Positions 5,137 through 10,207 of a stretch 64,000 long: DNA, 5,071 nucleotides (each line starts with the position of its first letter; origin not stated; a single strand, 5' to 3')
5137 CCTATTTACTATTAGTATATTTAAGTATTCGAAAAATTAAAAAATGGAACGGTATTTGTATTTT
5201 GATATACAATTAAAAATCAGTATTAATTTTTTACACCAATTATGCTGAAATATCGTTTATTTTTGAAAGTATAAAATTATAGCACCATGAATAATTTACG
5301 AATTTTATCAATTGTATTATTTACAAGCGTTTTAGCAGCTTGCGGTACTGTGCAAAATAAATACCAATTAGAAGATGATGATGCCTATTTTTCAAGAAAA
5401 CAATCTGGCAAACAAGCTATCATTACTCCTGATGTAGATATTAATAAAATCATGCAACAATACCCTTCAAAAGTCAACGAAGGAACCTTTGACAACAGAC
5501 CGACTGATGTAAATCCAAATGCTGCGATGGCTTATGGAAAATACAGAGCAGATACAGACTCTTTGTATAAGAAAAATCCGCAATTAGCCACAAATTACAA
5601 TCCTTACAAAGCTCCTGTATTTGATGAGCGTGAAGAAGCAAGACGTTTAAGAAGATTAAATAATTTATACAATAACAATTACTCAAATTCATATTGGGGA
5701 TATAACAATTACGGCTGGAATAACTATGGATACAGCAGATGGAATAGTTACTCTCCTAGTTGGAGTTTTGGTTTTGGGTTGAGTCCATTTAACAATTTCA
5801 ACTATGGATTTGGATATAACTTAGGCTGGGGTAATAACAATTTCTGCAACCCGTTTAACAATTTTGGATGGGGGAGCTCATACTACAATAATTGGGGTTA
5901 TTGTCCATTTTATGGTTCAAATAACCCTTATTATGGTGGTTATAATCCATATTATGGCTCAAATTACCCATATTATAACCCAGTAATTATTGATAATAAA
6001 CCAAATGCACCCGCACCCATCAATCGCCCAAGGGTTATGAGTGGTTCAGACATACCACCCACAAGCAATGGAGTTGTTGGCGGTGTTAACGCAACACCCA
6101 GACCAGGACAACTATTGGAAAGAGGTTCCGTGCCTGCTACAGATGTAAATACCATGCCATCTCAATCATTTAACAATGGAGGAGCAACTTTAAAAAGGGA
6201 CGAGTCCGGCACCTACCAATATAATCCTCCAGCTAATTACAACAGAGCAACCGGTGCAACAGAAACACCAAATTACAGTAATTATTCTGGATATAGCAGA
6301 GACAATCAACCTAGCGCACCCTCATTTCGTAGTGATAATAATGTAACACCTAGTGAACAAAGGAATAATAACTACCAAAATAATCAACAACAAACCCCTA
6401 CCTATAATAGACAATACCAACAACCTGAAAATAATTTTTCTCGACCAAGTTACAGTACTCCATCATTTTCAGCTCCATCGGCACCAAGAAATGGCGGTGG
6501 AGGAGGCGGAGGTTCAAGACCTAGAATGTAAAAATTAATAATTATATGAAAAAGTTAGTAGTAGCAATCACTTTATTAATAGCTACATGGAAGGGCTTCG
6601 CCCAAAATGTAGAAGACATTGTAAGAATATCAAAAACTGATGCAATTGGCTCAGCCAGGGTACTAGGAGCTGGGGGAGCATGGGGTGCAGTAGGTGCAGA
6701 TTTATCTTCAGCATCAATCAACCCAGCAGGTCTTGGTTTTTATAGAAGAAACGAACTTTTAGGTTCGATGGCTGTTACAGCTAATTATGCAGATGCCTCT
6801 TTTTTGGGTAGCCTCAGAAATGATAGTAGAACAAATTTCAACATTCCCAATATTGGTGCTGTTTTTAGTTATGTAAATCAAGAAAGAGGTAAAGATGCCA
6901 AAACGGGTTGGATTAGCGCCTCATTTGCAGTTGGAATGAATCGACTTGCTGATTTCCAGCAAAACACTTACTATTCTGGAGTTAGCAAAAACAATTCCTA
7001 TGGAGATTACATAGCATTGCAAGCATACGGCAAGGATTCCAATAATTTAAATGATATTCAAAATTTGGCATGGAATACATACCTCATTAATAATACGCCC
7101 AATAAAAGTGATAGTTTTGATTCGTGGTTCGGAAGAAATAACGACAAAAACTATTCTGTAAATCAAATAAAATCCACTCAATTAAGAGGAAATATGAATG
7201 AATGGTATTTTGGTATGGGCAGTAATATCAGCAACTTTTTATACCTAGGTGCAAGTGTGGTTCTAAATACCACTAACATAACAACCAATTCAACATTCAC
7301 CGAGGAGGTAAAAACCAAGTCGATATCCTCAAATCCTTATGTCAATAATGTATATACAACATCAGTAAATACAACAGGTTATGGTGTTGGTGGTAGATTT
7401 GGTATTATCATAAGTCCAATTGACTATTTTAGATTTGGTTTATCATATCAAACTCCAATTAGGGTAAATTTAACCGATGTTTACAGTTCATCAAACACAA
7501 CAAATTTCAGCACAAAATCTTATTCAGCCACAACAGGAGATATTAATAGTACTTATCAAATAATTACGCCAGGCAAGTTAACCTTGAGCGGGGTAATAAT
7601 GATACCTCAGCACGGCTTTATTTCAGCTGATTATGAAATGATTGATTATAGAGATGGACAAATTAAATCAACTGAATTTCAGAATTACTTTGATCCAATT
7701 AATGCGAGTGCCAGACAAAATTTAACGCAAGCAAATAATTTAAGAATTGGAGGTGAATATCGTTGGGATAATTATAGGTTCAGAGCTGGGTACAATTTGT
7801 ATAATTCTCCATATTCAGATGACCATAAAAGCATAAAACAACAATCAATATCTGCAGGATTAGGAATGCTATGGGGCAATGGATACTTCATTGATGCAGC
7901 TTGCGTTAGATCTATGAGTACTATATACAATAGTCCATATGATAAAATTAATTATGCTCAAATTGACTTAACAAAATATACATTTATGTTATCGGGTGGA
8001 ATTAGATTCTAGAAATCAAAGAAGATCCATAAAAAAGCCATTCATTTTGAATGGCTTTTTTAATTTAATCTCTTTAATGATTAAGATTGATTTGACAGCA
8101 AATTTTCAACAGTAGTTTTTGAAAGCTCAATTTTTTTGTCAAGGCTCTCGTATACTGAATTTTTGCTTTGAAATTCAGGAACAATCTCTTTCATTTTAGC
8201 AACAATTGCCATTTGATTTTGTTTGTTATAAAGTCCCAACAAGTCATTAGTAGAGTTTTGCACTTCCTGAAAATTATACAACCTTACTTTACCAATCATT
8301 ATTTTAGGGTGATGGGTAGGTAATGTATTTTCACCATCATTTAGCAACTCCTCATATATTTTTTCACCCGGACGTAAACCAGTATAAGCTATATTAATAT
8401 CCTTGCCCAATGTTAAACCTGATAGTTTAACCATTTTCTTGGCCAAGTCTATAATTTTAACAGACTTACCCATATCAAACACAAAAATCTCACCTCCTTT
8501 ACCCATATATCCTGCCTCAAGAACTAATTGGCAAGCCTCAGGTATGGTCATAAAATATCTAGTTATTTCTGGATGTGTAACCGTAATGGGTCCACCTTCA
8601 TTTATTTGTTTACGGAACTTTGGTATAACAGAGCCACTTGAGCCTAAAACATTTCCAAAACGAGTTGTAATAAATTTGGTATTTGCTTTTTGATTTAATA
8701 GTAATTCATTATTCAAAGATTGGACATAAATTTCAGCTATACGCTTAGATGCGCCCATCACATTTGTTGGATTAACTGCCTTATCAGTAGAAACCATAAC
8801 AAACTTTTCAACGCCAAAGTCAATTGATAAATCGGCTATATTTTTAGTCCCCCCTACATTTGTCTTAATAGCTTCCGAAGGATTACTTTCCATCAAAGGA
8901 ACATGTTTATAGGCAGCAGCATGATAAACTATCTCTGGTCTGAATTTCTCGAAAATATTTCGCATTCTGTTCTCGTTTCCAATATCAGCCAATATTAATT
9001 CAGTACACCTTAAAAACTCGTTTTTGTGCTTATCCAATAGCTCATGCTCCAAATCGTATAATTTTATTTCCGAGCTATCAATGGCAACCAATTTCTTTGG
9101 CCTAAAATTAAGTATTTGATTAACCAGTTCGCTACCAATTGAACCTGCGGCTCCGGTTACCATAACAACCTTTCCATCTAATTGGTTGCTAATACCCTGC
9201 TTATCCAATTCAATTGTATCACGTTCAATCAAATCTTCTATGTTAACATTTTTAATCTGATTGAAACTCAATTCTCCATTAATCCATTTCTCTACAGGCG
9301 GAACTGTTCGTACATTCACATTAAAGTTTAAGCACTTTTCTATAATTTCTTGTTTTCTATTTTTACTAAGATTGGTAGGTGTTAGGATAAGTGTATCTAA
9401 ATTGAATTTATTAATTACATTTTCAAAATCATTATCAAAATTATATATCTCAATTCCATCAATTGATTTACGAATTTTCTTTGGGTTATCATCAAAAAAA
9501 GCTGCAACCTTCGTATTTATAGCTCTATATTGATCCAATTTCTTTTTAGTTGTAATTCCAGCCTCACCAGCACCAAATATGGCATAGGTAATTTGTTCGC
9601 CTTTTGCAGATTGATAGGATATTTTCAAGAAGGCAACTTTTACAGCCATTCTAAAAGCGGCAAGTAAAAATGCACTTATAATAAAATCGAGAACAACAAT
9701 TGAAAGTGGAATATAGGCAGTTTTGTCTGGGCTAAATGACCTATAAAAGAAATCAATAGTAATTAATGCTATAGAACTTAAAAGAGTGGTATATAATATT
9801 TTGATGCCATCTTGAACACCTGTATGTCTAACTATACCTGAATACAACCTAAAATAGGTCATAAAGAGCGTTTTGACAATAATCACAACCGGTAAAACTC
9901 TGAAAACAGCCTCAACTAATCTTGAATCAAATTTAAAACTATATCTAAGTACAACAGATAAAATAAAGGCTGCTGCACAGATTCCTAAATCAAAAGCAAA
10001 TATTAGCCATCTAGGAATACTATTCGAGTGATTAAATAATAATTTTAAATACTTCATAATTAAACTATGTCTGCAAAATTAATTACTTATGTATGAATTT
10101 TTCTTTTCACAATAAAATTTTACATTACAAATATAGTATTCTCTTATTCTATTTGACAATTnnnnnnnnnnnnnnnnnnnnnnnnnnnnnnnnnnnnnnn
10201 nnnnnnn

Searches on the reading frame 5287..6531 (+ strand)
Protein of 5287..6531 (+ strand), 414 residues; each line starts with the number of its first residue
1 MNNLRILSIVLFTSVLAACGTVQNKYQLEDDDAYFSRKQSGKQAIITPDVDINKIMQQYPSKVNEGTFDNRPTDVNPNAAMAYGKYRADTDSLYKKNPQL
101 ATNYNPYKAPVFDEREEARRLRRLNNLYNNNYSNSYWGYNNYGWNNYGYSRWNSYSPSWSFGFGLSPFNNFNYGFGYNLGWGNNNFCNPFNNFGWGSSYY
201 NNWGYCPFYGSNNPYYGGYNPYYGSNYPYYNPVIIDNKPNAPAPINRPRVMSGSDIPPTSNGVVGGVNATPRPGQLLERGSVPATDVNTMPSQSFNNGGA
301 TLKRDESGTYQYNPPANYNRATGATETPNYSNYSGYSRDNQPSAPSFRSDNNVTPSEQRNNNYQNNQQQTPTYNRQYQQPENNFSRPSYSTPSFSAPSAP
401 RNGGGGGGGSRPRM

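Call 67: search_protein_families(library=pfam, proteins=[window:5287-6531:+], max_evalue=0.001)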
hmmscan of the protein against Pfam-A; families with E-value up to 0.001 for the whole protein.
window:5287-6531:+ (414 aa): 0 families

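Call 97: search_protein_families(library=ncbifam, proteins=[window:5287-6531:+], max_evalue=0.001)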
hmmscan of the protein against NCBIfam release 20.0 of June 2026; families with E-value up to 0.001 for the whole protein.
window:5287-6531:+ (414 aa): 1 family
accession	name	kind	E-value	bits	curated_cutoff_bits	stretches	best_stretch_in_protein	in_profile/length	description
NF041251.2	omp10_alpha_prot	equivalog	8.9e-05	22.3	100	1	1-95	1-85/124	outer membrane lipoprotein Omp10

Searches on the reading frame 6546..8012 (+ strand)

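Call 67: search_protein_families(library=pfam, proteins=[window:6546-8012:+], max_evalue=0.001)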
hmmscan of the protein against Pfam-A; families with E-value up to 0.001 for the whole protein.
window:6546-8012:+ (488 aa): 1 family
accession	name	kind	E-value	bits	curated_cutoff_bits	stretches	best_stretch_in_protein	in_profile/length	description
PF03349.22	Toluene_X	-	1.9e-06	27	29.7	1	48-453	32-379/421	Outer membrane protein transport protein (OMPP1/FadL/TodX)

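Call 97: search_protein_families(library=ncbifam, proteins=[window:6546-8012:+], max_evalue=0.001)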
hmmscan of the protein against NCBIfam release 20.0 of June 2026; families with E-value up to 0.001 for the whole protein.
window:6546-8012:+ (488 aa): 1 family
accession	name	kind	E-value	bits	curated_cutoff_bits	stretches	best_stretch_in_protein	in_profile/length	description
NF053685.1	BamG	equivalog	1.1e-10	41.1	250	1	204-445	121-353/397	BamG family beta-barrel-assembly machinery protein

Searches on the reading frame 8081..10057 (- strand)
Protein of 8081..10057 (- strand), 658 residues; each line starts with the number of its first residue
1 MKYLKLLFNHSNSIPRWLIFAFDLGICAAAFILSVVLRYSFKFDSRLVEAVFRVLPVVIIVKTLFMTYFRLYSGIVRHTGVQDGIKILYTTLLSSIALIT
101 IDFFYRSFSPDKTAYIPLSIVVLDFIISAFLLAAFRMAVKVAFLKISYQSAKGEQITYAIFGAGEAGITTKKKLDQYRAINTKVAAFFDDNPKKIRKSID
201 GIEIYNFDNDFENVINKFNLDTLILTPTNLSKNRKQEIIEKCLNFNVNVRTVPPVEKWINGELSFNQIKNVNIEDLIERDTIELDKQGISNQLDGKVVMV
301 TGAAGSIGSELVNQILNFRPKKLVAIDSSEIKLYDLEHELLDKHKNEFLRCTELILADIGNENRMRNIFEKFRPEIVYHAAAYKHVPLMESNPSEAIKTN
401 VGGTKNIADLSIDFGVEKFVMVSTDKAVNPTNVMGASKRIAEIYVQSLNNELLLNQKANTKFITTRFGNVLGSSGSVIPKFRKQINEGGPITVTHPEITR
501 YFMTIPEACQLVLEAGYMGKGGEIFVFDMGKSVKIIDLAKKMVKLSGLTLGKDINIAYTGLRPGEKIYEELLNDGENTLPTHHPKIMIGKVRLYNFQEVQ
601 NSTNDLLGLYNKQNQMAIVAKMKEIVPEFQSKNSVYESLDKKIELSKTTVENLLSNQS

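Call 3: search_protein_families(library=ncbifam, proteins=[window:8081-10057:-], max_evalue=0.01)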
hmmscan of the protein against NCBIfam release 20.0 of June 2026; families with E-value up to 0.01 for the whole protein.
window:8081-10057:- (658 aa): 45 families (the best 25 are shown)
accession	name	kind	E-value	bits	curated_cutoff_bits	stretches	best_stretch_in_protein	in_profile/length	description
TIGR03589.1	PseB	equivalog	5e-60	203.1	407.75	1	293-579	2-269/324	UDP-N-acetylglucosamine 4,6-dehydratase (inverting)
TIGR04130.1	FnlA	equivalog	1.1e-44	152.7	730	1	294-576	3-269/337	UDP-N-acetylglucosamine 4,6-dehydratase/5-epimerase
TIGR03025.1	EPS_sugtrans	subfamily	3.6e-19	69.3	295.55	1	22-273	2-242/445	exopolysaccharide biosynthesis polyprenyl glycosylphosphotransferase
TIGR03023.1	WcaJ_sugtrans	equivalog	2.1e-17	63.6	410.75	1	22-276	2-250/453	undecaprenyl-phosphate glucose phosphotransferase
TIGR01214.1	rmlD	equivalog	6.9e-15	54.9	224.05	1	298-452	2-142/285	dTDP-4-dehydrorhamnose reductase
TIGR02622.1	CDP_4_6_dhtase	equivalog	2.7e-14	53.1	278.45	1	295-500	4-225/352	CDP-glucose 4,6-dehydratase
TIGR04180.1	EDH_00030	hypoth_equivalog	6.9e-14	51.6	475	1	298-426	1-123/297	NAD-dependent 4,6-dehydratase LegB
TIGR01181.1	dTDP_gluc_dehyt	equivalog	3e-13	49.6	365.1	1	298-427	2-128/321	dTDP-glucose 4,6-dehydratase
TIGR01179.1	galE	equivalog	1.4e-12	47.1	262.3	1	298-425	2-122/332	UDP-glucose 4-epimerase GalE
TIGR03022.1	WbaP_sugtrans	subfamily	3.7e-12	46.2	403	1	20-270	2-240/456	undecaprenyl-phosphate galactose phosphotransferase WbaP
NF007490.0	PRK10084.1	subfamily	5.9e-10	38.7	649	1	298-409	3-109/361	dTDP-glucose 4,6-dehydratase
NF041293.1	G6PDh_Azf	equivalog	9.6e-08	31.7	400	1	297-446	4-134/252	NAD-dependent glucose-6-phosphate dehydrogenase Azf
TIGR02197.1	heptose_epim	equivalog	1.2e-07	31.2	274.6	1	298-473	1-173/316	ADP-glyceromanno-heptose 6-epimerase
NF006619.0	PRK09186.1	equivalog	3.8e-07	30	255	1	292-373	1-78/256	oxidoreductase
NF007582.0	PRK10217.1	equivalog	4.2e-07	29.4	698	1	297-407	3-108/355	dTDP-glucose 4,6-dehydratase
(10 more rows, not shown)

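Call 4: search_protein_families(library=pfam, proteins=[window:8081-10057:-], max_evalue=0.01)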
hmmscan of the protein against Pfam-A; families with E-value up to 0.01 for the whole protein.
window:8081-10057:- (658 aa): 9 families
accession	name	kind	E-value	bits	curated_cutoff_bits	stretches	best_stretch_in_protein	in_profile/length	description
PF02719.21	Polysacc_synt_2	-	6.1e-124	413.4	20.2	1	298-589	1-291/293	Polysaccharide biosynthesis protein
PF01370.27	Epimerase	-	3.8e-23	82.6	20.9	1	298-503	1-212/240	NAD dependent epimerase/dehydratase family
PF16363.11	GDP_Man_Dehyd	-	1e-15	58.5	27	1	299-425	1-130/332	GDP-mannose 4,6 dehydratase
PF04321.23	RmlD_sub_bind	-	3e-15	56.5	27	1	298-426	3-103/287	RmlD substrate binding domain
PF01073.25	3Beta_HSD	-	1.3e-12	47.8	22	1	299-430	1-122/280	3-beta hydroxysteroid dehydrogenase/isomerase family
PF07993.18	NAD_binding_4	-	5e-06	26.3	20.1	1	300-442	1-154/258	Male sterility protein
PF13727.12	CoA_binding_3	-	0.0001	22.8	25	1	86-253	20-175/175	CoA-binding domain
PF08659.16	KR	-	0.00067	20.1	22.6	1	298-423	3-135/180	KR domain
PF13460.12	NAD_binding_10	-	0.0021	18.4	27.2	0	302-430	1-104/184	NAD(P)H-binding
